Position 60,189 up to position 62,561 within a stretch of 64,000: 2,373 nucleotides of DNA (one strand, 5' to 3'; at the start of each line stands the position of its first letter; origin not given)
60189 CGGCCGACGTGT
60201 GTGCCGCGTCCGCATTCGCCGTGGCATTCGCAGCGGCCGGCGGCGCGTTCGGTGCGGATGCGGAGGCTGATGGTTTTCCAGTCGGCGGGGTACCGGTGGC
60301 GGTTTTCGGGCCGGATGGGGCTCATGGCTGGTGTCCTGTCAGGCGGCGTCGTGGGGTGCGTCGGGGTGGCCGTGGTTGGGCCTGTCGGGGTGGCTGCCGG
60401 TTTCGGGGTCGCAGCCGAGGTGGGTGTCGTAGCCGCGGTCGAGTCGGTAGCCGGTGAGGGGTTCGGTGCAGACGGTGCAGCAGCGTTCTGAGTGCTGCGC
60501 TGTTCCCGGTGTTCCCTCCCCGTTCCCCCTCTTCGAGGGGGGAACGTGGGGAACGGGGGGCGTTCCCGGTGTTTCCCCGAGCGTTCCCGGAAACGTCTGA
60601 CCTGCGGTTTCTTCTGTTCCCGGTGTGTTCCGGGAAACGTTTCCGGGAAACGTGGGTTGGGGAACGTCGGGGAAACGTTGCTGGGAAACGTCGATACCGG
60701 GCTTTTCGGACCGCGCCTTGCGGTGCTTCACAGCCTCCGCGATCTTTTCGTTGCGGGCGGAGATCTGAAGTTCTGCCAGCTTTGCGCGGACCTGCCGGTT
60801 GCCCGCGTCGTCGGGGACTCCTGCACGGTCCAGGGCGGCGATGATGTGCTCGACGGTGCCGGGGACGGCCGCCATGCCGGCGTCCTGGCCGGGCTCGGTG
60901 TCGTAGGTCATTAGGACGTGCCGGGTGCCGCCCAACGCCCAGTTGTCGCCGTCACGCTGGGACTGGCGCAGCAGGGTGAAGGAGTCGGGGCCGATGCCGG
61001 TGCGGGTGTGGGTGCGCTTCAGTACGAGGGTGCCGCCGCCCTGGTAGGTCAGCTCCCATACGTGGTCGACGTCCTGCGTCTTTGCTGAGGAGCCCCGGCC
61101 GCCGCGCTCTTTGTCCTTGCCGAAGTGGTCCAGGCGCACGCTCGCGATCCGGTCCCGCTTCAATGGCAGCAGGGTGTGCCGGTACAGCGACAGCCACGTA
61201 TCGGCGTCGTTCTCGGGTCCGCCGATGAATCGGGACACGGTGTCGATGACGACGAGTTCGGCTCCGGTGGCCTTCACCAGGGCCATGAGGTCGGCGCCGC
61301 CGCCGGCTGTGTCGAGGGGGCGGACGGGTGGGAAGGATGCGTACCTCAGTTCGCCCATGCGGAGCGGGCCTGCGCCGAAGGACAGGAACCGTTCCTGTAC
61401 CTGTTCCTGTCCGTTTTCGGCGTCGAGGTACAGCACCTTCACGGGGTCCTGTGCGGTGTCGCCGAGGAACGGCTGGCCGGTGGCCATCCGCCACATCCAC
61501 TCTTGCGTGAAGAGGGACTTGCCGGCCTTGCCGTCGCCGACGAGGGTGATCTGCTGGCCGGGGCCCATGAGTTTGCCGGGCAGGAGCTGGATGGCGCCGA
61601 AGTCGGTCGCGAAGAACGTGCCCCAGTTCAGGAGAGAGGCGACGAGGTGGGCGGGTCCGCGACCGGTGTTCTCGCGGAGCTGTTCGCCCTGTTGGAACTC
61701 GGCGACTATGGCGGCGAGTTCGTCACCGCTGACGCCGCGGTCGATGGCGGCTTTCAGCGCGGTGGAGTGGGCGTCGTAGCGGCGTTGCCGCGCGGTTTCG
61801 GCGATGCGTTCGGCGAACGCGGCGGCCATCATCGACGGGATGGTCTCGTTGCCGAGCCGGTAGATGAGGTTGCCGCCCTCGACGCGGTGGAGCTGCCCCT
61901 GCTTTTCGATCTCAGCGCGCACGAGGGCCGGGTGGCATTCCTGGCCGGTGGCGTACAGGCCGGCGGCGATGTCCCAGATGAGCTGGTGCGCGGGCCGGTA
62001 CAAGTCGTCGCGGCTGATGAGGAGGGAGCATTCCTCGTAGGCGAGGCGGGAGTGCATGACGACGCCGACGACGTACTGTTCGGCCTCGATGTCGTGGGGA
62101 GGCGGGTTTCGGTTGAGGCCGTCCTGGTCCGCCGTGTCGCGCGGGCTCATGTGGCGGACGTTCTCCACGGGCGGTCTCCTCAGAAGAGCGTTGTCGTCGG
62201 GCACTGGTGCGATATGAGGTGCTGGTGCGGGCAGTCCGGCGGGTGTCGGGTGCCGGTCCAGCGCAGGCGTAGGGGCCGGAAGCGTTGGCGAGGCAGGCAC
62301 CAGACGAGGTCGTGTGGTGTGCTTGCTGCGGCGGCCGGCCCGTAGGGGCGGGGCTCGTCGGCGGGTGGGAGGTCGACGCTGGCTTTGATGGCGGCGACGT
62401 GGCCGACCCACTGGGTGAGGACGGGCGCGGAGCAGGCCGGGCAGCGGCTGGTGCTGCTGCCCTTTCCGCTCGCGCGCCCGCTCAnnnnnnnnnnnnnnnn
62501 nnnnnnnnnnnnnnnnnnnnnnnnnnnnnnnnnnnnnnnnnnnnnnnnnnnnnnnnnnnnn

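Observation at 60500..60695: Iteron-like repeat array inside the 3' end of the helicase gene: candidate replication origin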

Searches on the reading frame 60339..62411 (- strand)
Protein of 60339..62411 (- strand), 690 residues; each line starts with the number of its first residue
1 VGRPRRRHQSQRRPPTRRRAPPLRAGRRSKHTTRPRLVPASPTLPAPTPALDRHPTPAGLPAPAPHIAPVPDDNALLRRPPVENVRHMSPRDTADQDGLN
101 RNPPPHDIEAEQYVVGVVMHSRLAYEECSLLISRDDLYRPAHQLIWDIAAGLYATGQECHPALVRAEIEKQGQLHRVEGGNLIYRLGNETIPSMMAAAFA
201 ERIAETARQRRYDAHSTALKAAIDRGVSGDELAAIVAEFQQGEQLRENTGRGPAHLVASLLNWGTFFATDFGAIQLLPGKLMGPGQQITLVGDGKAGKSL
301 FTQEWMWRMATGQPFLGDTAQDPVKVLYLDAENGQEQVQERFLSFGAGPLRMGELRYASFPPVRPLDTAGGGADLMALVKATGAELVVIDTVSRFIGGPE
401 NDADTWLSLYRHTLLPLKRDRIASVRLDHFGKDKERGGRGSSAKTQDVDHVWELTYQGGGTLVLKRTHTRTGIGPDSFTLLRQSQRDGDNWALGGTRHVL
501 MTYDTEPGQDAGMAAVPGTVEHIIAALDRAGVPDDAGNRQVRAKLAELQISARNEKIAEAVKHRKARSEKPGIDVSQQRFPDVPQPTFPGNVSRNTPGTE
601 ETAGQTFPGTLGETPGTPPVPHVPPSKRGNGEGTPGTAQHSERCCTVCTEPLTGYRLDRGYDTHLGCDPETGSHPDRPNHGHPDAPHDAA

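Call 6: search_protein_families(library=pfam, proteins=[window:60339-62411:-], max_evalue=0.01)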
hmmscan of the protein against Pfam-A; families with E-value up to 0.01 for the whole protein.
window:60339-62411:- (690 aa): 2 families
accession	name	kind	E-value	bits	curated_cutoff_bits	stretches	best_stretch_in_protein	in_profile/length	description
PF13481.12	AAA_25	-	2.8e-21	76.5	27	1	280-434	28-194/195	AAA domain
PF00772.26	DnaB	-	7.5e-16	58.5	23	1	104-205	2-103/103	DnaB-like helicase N terminal domain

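Call 8: search_dna_similar(query=window:60339-62150:-, collection=phages, mode=protein, max_rows=40)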
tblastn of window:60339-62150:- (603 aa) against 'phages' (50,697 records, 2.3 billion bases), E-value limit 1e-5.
Records with a match: 216; places in all: 216; records where one place covers at least 80% of the query: 2.
Best place of each record, by identity: <60% 216.
By first word of the organism name: Mycobacterium 210; Streptomyces 2; Bacteriophage 2; Cylindrospermopsis 1; Cyanophage 1.
By host as written in the record: Mycobacterium smegmatis mc2 155 148; Mycobacterium smegmatis mc#155 33; Mycobacterium smegmatis mc2155 19; Mycobacterium sp. 6; Streptomyces aureofaciens 2; Mycobacterium 2; - 2; Mycolicibacterium smegmatis 1; and 3 more.
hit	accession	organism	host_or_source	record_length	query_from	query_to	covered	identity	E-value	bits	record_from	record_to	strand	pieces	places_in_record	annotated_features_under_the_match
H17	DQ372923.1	Streptomyces phage mu1/6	Streptomyces aureofaciens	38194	10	581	95%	49.3%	1e-144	469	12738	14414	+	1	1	DNA helicase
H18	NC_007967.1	Streptomyces phage mu1/6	Streptomyces aureofaciens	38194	10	581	95%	49.3%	1e-144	469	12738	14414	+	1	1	DNA helicase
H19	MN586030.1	Mycobacterium phage BobsGarage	Mycobacterium smegmatis mc#155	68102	11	261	42%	26.0%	4e-7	59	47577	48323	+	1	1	70: DnaB-like dsDNA helicase | 69: hypothetical protein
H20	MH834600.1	Mycobacterium phage BigCheese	Mycobacterium smegmatis mc2 155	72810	11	261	42%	26.0%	4e-7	59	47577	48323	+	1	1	70: DnaB-like dsDNA helicase | 69: hypothetical protein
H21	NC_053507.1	Mycobacterium phage Finemlucis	Mycobacterium smegmatis mc#155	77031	11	261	42%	24.7%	4e-7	59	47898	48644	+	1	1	70: DnaB-like replicative helicase | 69: hypothetical protein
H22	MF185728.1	Mycobacterium phage Finemlucis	Mycobacterium smegmatis mc#155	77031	11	261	42%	24.7%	4e-7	59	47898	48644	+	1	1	70: hypothetical protein | 69: hypothetical protein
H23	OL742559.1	Mycobacterium phage GoldenSpark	Mycobacterium smegmatis mc2 155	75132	17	259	40%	25.5%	5e-9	66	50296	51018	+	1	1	85: DnaB-like dsDNA helicase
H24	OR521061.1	Mycobacterium phage Saints25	Mycobacterium smegmatis mc2 155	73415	17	259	40%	25.5%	6e-9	66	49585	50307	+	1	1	80: DnaB-like dsDNA helicase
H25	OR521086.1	Mycobacterium phage Highbury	Mycobacterium smegmatis mc2 155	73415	17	259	40%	25.5%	6e-9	66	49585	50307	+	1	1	80: DnaB-like dsDNA helicase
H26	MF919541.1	Mycobacterium phage YassJohnny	Mycobacterium smegmatis mc2 155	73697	17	259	40%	25.5%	6e-9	66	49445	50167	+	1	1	dsDNA helicase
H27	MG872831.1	Mycobacterium phage Asriel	Mycobacterium smegmatis mc2155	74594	17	259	40%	25.5%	6e-9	66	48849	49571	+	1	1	80: dsDNA helicase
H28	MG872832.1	Mycobacterium phage Barbarian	Mycobacterium smegmatis mc2155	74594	17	259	40%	25.5%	6e-9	66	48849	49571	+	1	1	80: dsDNA helicase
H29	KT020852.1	Mycobacterium phage NoSleep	Mycobacterium smegmatis mc2 155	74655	17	259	40%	25.5%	6e-9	66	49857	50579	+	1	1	DnaB-like helicase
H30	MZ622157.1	Mycobacterium phage Wiggin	Mycobacterium smegmatis mc2 155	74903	17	259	40%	25.5%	6e-9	66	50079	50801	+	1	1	83: DnaB-like dsDNA helicase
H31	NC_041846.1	Mycobacterium phage Bask21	Mycobacterium smegmatis mc2 155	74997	17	259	40%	25.5%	6e-9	66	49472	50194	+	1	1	81: DnaB-like replicative helicase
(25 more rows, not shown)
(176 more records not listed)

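Call 9: search_protein_families(library=phrogs, proteins=[window:60339-62150:-], max_evalue=0.01)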
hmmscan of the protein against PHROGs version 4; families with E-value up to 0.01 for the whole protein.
window:60339-62150:- (603 aa): 10 families
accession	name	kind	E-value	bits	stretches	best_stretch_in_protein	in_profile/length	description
phrog_19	-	DNA, RNA and nucleotide metabolism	8.5e-23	82.1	1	13-267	153-416/621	DnaB-like replicative helicase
phrog_2850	-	unknown function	1.3e-09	38.5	1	164-380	129-345/465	-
phrog_3123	-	unknown function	2.6e-09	37.2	1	203-318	346-479/583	-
phrog_906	-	DNA, RNA and nucleotide metabolism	4.4e-08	33.3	1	196-356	525-685/872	DNA polymerase/primase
phrog_6012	-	DNA, RNA and nucleotide metabolism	4e-07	30.6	1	198-369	148-315/447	DNA helicase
phrog_13004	-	unknown function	3.4e-06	27.1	1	194-255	129-190/363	-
phrog_239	-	DNA, RNA and nucleotide metabolism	6.5e-05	23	1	197-263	357-414/801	DNA primase/helicase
phrog_1284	-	unknown function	0.00042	20.8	1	193-305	30-138/306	-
phrog_6357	-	unknown function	0.0021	18.4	1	198-255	30-80/321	-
phrog_20000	-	unknown function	0.0059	17.7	1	18-93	26-101/132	-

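Call 10: get_annotated_region(hit=H18, flank=4000)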
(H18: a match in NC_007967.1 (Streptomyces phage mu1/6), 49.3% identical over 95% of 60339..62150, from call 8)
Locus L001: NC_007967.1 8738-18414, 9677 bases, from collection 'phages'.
description: Streptomyces phage mu1/6, complete genome.
organism: Streptomyces phage mu1/6 (NCBI taxid 370623)
taxonomy: Viruses; Duplodnaviria; Heunggongvirae; Uroviricota; Caudoviricetes
host: Streptomyces aureofaciens; source: -; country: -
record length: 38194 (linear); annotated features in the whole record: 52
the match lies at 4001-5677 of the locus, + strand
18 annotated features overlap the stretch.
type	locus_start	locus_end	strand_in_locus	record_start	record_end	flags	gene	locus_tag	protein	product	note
CDS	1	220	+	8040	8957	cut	-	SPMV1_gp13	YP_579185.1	exonuclease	gp13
CDS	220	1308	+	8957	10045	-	-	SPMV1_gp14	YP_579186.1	hypothetical protein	gp14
CDS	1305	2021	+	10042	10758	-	-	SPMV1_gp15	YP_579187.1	DNA polymerase exonuclease subunit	gp15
CDS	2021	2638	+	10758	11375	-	-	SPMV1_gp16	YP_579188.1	RuvC-like Holliday junction resolvase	gp16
CDS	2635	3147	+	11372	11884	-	-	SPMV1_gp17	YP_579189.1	transcriptional regulator WhiB-like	gp17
CDS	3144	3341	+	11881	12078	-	-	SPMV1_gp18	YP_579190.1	hypothetical protein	gp18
CDS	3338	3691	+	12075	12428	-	-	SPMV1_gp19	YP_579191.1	hypothetical protein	gp19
CDS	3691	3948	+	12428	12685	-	-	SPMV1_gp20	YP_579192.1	hypothetical protein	gp20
CDS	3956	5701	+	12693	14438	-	-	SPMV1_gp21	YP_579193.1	DNA helicase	gp21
CDS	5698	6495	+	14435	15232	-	-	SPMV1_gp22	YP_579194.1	hypothetical protein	gp22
CDS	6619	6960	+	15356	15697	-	-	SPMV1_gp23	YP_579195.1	hypothetical protein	gp23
CDS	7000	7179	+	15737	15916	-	-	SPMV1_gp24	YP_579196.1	hypothetical protein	gp24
CDS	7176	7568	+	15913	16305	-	-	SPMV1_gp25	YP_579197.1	hypothetical protein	gp25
CDS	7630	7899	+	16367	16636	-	-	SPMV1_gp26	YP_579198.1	hypothetical protein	gp26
CDS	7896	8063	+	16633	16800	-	-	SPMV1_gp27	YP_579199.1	hypothetical protein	gp27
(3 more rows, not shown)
